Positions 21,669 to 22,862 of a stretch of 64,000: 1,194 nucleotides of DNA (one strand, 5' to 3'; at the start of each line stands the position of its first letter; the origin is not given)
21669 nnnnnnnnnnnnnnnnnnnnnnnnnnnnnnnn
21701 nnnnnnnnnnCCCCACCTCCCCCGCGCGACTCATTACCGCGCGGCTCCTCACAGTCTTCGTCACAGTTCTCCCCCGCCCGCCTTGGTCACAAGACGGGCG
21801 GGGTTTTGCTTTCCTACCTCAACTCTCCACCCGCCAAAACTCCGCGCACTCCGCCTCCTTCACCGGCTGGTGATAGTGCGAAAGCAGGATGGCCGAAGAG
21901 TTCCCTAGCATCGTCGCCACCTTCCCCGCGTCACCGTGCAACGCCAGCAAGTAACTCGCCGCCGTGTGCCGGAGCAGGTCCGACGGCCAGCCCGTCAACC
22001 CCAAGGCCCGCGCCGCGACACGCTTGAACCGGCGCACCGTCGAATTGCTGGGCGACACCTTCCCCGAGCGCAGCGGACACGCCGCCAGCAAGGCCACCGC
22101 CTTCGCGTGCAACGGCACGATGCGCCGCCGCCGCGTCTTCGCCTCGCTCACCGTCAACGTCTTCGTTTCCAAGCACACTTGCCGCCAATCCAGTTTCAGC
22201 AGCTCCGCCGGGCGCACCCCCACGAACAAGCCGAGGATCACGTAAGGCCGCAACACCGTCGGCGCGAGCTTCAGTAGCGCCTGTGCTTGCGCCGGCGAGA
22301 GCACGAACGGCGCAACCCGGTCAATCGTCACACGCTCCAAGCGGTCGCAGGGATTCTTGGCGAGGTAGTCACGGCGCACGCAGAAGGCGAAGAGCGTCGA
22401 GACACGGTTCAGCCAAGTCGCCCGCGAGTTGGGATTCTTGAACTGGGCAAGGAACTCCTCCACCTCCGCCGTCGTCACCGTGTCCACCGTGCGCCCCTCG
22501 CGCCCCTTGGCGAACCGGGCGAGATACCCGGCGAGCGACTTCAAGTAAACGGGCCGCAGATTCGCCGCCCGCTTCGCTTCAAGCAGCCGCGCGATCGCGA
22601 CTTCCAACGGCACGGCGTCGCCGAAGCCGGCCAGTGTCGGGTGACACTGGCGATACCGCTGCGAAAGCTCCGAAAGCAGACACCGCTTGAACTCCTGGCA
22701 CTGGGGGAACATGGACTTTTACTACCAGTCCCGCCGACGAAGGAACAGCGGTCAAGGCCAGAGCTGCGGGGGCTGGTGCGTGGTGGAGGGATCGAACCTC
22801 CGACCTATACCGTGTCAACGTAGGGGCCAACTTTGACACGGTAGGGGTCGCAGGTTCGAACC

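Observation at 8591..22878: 14.3 kb integrative element in tRNA-Val(GAC) with exact 46-bp att repeats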

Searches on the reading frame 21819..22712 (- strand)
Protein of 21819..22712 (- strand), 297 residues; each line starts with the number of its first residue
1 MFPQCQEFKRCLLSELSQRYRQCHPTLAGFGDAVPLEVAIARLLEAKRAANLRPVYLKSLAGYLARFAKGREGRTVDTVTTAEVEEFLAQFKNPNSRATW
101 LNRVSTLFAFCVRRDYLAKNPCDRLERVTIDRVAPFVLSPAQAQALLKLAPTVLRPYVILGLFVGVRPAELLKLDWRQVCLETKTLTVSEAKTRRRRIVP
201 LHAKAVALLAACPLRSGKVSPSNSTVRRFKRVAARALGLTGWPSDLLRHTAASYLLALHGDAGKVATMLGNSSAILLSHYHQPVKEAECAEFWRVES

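Call 17: search_protein_families(library=pfam, max_evalue=0.01, proteins=[window:21819-22712:-])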
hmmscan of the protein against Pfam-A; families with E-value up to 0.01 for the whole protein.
window:21819-22712:- (297 aa): 3 families
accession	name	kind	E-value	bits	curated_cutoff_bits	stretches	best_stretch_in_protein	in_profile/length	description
PF00589.27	Phage_integrase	-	1.3e-10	41.8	27.1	1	138-282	3-167/172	Phage integrase family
PF02899.23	Phage_int_SAM_1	-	0.002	18.8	22.3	1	56-110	22-75/83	Phage integrase, N-terminal SAM-like domain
PF13495.12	Phage_int_SAM_4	-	0.0055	17.5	27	0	42-108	4-75/85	Phage integrase, N-terminal SAM-like domain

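Call 18: search_protein_families(library=phrogs, max_evalue=0.01, proteins=[window:21819-22712:-])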
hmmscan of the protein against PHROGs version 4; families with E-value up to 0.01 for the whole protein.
window:21819-22712:- (297 aa): 3 families
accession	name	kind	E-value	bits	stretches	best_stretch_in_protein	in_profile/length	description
phrog_1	-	integration and excision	1.5e-30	108.1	1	38-280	168-432/611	integrase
phrog_216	-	integration and excision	2.4e-16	60.7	1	98-273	16-214/301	integrase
phrog_37709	-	unknown function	0.0048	17.9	0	95-184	19-107/116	-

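Call 81: search_solved_structures(query=window:21819-22712:-, max_evalue=0.001, show_alignments=2)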
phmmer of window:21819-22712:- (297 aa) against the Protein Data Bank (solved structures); distinct sequences matched with E-value up to 0.001: 1.
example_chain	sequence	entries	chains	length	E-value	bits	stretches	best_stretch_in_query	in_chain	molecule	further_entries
1a0p_A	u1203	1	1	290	0.00058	22.9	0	46-210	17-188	SITE-SPECIFIC RECOMBINASE XERD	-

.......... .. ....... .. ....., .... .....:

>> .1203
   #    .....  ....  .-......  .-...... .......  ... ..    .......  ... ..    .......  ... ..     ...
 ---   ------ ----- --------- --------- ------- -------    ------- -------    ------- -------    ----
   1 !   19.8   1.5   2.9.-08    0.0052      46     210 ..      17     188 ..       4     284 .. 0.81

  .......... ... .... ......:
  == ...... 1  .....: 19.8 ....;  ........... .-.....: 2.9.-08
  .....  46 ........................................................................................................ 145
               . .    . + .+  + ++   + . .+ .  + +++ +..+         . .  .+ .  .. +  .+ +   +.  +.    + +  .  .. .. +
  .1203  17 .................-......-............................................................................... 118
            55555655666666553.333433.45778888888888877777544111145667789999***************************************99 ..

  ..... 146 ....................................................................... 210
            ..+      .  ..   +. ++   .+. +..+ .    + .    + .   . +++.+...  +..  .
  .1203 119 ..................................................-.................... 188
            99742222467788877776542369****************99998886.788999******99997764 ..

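Call 86: search_protein_families(library=ncbifam, max_evalue=0.01, proteins=[window:21819-22712:-])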
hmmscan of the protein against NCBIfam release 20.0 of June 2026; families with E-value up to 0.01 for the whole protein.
window:21819-22712:- (297 aa): 6 families
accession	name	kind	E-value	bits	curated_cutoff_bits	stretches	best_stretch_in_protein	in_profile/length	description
TIGR02225.1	recomb_XerD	equivalog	5.1e-17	62.1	329.6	1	45-211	10-182/290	site-specific tyrosine recombinase XerD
TIGR02224.1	recomb_XerC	equivalog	6.5e-16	58.5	335.15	1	55-211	20-186/295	tyrosine recombinase XerC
NF001399.0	PRK00283.1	subfamily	3.1e-15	56.2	279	1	45-210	19-191/300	tyrosine recombinase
NF040815.2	recomb_XerA_Arch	equivalog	8.9e-11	41.8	220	1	48-274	8-245/263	site-specific tyrosine recombinase/integron integrase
NF002331.0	PRK01287.1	subfamily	4.3e-07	29.2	371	1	95-209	98-219/365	site-specific tyrosine recombinase XerC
TIGR02249.1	integrase_gron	subfamily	1.7e-06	27.6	265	1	61-204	23-168/315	integron integrase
